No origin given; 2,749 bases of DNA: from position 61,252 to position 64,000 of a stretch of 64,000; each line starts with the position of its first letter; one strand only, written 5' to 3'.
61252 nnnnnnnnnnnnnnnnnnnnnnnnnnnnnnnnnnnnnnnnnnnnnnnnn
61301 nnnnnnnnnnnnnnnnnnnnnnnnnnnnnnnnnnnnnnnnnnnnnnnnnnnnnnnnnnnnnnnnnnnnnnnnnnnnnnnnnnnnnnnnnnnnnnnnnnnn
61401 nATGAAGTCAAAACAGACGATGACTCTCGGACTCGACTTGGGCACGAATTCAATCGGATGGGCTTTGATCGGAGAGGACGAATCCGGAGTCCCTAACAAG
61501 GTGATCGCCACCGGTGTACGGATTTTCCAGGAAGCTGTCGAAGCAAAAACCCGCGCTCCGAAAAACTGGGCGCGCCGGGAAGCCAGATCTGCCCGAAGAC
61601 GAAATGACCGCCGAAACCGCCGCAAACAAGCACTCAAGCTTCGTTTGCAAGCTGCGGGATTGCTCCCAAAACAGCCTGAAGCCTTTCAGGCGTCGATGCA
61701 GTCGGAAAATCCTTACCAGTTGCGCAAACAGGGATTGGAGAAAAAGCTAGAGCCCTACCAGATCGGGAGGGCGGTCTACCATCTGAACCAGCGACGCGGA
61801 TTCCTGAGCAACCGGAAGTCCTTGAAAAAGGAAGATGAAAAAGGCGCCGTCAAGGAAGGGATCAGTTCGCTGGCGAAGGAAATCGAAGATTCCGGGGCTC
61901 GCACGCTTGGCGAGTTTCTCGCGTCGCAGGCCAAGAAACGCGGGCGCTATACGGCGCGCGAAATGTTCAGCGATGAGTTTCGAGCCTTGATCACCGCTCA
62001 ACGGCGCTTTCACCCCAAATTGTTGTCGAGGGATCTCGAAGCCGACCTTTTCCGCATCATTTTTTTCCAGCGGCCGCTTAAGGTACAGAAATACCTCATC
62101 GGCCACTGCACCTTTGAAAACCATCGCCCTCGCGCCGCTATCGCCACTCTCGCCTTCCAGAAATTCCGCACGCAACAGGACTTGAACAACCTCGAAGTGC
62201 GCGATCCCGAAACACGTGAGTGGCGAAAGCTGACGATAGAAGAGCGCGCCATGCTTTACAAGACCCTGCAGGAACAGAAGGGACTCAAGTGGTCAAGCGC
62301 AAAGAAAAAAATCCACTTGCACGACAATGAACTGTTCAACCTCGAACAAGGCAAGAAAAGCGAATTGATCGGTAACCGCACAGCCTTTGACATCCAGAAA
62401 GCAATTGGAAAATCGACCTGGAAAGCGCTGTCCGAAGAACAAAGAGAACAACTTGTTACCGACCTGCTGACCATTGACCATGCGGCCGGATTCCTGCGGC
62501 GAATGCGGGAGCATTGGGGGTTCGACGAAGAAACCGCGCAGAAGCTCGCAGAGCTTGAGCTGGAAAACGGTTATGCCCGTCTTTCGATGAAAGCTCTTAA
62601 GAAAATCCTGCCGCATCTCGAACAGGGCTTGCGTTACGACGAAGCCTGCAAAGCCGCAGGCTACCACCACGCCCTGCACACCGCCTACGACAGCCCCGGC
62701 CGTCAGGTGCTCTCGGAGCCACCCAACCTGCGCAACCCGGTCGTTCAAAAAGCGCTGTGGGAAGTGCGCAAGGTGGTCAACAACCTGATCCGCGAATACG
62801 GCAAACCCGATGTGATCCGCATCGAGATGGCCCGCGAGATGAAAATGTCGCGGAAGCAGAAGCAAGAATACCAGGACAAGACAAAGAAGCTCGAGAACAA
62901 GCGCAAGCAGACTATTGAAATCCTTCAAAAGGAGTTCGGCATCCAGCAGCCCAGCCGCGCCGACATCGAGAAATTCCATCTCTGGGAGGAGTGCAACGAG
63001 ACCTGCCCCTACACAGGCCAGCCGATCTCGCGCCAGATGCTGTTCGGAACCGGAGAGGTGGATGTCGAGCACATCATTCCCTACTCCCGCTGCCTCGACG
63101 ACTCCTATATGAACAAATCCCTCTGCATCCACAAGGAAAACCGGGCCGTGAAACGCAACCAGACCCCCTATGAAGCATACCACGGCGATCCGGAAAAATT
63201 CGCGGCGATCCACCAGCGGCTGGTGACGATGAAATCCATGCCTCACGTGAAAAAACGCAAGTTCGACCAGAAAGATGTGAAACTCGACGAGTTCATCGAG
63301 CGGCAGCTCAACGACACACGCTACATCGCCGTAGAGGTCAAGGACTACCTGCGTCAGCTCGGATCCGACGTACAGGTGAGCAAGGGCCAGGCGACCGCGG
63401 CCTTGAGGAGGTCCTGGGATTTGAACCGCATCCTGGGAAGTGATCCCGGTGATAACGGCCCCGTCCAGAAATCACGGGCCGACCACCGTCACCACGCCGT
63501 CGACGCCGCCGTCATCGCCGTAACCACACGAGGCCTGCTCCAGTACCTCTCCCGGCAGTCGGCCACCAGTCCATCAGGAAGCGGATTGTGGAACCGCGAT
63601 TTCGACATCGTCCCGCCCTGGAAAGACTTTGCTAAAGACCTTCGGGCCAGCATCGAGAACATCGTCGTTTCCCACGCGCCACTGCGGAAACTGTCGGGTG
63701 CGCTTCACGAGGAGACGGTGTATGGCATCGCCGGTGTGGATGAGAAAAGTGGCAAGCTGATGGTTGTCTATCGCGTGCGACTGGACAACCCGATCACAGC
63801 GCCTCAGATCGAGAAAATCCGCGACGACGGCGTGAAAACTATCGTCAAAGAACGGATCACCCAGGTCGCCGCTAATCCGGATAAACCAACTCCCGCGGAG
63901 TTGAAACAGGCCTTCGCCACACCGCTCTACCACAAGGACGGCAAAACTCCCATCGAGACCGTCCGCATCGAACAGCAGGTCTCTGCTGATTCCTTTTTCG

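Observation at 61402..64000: Unlisted, apparently intact type II Cas9 at the window edge, embedded in housekeeping context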

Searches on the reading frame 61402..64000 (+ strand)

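Call 4: search_protein_families(library=pfam, proteins=[window:61402-64000:+], max_evalue=0.01)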
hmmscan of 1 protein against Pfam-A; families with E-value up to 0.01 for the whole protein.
window:61402-64000:+ (866 aa): 3 families
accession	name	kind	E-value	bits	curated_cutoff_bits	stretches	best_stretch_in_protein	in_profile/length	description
PF18541.7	RuvC_III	-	1.8e-25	90.4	26.2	1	629-764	4-178/179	RuvC endonuclease subdomain 3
PF13395.12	HNH_4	-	4.9e-20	71.7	22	1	535-590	1-54/54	HNH endonuclease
PF18470.6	Cas9_a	-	4e-12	46.7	26.9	1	229-405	3-194/221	Cas9 alpha-helical lobe domain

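Call 5: search_protein_families(library=ncbifam, proteins=[window:61402-64000:+], max_evalue=0.01)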
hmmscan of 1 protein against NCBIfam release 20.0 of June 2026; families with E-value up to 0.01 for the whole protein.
window:61402-64000:+ (866 aa): 2 families
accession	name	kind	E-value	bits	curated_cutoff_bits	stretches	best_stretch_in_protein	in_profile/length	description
TIGR01865.2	cas_Csn1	equivalog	7.5e-211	703.2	100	1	8-840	2-884/1070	type II CRISPR RNA-guided endonuclease Cas9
NF049971.1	CRISPR_Cas9d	exception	2.1e-41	142.5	375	2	442-818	460-822/986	type II CRISPR RNA-guided endonuclease Cas9d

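Call 8: find_related_loci(query=window:61402-64000:+, collection=genome_contigs, flank=10000)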
Query window:61402-64000:+ (866 aa) in genome_contigs; peptide patterns used: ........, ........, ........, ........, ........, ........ (x = any residue, [..] = any of these).
66 stretches matched a pattern; 4 encode a relative of the query (tblastn E <= 1e-3); 4 distinct loci.
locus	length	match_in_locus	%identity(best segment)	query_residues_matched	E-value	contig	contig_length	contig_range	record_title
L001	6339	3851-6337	87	1-830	0e+0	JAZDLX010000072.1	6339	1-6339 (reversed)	MAG: bacterium isolate MEGAHIT-group-0.623 k141_7625272, whole genome shotgun sequence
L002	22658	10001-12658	39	1-865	9e-170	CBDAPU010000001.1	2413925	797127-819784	MAG: Gammaproteobacteria bacterium isolate 3628a75d-2d1f-48c2-bb7e-2c568f54228a genome assembly, contig: contig_1, whole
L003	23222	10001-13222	30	9-775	6e-68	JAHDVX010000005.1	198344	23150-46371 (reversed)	MAG: Flavobacteriales bacterium isolate BAC5 NODE_203_length_198344_cov_9.842835, whole genome shotgun sequence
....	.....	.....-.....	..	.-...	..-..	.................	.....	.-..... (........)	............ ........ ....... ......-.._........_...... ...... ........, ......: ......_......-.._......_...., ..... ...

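Call 11: find_homologous_proteins(query=window:61402-64000:+, max_evalue=1e-50)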
Query window:61402-64000:+ (866 aa): 5579 proteins with E <= 1e-50 among 8000 candidates; the best 120 are listed.
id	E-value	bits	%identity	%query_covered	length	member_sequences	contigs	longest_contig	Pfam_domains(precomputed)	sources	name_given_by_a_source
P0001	0.0e+0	1958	100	100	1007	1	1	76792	PF13395.13,PF18470.7,PF18541.8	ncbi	-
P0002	0.0e+0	1713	87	100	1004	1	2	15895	PF13395.13,PF18470.7,PF18541.8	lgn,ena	-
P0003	0.0e+0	1639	87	96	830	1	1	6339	PF13395.13,PF18470.7,PF18541.8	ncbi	ncbi:MAG: type II CRISPR RNA-guided endonuclease Cas9, partial [bacterium]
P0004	0.0e+0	1051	58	100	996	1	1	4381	PF13395.13,PF18470.7,PF18541.8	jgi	jgi:CRISPR-associated endonuclease Csn1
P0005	0.0e+0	1036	58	100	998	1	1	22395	PF13395.13,PF18470.7,PF18541.8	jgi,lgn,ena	-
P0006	2.3e-288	977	55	100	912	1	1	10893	PF13395.13,PF18470.7,PF18541.8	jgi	jgi:CRISPR-associated endonuclease Csn1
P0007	4.4e-288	976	55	99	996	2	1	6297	PF13395.13,PF18470.7,PF18541.8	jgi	-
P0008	2.5e-285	967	54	98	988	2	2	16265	PF13395.13,PF18470.7,PF18541.8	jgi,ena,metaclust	metaclust:\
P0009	1.2e-284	965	54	100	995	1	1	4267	PF13395.13,PF18470.7,PF18541.8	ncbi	-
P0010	3.6e-278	943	52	100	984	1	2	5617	PF13395.13,PF18470.7,PF18541.8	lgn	-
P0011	1.2e-275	935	54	99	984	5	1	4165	PF13395.13,PF18470.7,PF18541.8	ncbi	-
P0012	1.2e-274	932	53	99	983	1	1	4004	PF13395.13,PF18470.7,PF18541.8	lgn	-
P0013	1.6e-273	928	53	99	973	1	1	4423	PF13395.13,PF18470.7,PF18541.8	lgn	-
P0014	8.9e-273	926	52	98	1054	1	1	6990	PF13395.13,PF18470.7,PF18541.8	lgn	-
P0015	1.9e-272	925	53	99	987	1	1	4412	PF13395.13,PF18470.7,PF18541.8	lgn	-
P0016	2.6e-271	921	51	100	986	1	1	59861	PF13395.13,PF18470.7,PF18541.8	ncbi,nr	ncbi:MAG: type II CRISPR RNA-guided endonuclease Cas9 [Candidatus Kuenenia sp.]|nr:type II CRISPR RN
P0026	1.4e-268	912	53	98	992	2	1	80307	PF13395.13,PF18470.7,PF18541.8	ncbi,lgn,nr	ncbi:MAG: type II CRISPR RNA-guided endonuclease Cas9 [Sulfuricella sp.]|nr:type II CRISPR RNA-guide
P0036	7.1e-267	906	53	98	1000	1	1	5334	PF13395.13,PF18470.7,PF18541.8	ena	-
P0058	1.7e-263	895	52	99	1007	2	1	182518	PF13395.13,PF18470.7,PF18541.8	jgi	-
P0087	8.0e-260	883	51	99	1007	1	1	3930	PF13395.13,PF18470.7,PF18541.8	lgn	-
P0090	1.4e-259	882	52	98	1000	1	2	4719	PF13395.13,PF18470.7,PF18541.8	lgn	-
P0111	1.3e-255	869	50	98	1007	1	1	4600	PF13395.13,PF18470.7,PF18541.8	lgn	-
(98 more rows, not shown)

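Call 12: find_related_loci(query=window:61402-64000:+, collection=metagenome_contigs, flank=10000)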
Query window:61402-64000:+ (866 aa) in metagenome_contigs; peptide patterns used: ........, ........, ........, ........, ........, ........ (x = any residue, [..] = any of these).
70 stretches matched a pattern; 3 encode a relative of the query (tblastn E <= 1e-3); 3 distinct loci.
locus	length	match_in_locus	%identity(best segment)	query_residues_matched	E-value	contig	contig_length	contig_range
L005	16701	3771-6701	28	9-764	3e-69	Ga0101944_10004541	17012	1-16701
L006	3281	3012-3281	100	1-90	1e-50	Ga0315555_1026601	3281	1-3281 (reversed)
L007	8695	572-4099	27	4-788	7e-33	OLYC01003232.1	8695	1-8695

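Call 13: find_encoding_contigs(protein=P0001, flank=10000, max_places=4)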
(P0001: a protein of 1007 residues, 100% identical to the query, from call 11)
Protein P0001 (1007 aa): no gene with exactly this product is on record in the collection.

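Call 14: find_encoding_contigs(protein=P0002, flank=10000, max_places=4)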
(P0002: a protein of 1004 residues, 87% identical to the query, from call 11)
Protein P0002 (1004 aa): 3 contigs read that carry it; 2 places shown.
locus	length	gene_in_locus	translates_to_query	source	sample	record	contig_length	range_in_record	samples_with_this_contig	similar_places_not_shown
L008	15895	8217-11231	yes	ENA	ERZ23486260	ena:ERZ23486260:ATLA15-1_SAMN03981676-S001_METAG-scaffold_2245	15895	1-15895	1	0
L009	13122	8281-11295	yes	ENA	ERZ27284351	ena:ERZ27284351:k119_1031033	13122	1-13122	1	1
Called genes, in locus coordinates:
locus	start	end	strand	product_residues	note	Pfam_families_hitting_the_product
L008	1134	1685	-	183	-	PF00578:AhpC-TSA, PF08534:Redoxin, PF00255:GSHPx, PF00085:Thioredoxin, PF13905:Thioredoxin_8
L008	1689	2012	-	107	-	PF00085:Thioredoxin, PF13098:Thioredoxin_2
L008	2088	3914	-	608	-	PF02683:DsbD_TM, PF13386:DsbD_2, PF00085:Thioredoxin, PF13098:Thioredoxin_2, PF13899:Thioredoxin_7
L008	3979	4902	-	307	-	PF05036:SPOR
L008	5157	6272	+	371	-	PF05222:AlaDh_PNT_N, PF01262:AlaDh_PNT_C, PF02826:2-Hacid_dh_C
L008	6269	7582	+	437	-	PF02550:AcetylCoA_hydro, PF13336:AcetylCoA_hyd_C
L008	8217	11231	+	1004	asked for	PF18470:Cas9_a, PF13395:HNH_4, PF18541:RuvC_III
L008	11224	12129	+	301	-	PF01867:Cas_Cas1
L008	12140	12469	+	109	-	PF09827:CRISPR_Cas2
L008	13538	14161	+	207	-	-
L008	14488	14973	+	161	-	-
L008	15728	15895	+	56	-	?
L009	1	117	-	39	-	?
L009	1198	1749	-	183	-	PF00578:AhpC-TSA, PF08534:Redoxin, PF00255:GSHPx, PF00085:Thioredoxin, PF13905:Thioredoxin_8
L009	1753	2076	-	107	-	PF00085:Thioredoxin, PF13098:Thioredoxin_2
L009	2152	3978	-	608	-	PF02683:DsbD_TM, PF13386:DsbD_2, PF00085:Thioredoxin, PF13098:Thioredoxin_2, PF13899:Thioredoxin_7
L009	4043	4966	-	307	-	PF05036:SPOR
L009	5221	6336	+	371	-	PF05222:AlaDh_PNT_N, PF01262:AlaDh_PNT_C, PF02826:2-Hacid_dh_C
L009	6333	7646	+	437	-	PF02550:AcetylCoA_hydro, PF13336:AcetylCoA_hyd_C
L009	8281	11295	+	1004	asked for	PF18470:Cas9_a, PF13395:HNH_4, PF18541:RuvC_III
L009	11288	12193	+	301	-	PF01867:Cas_Cas1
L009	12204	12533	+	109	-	PF09827:CRISPR_Cas2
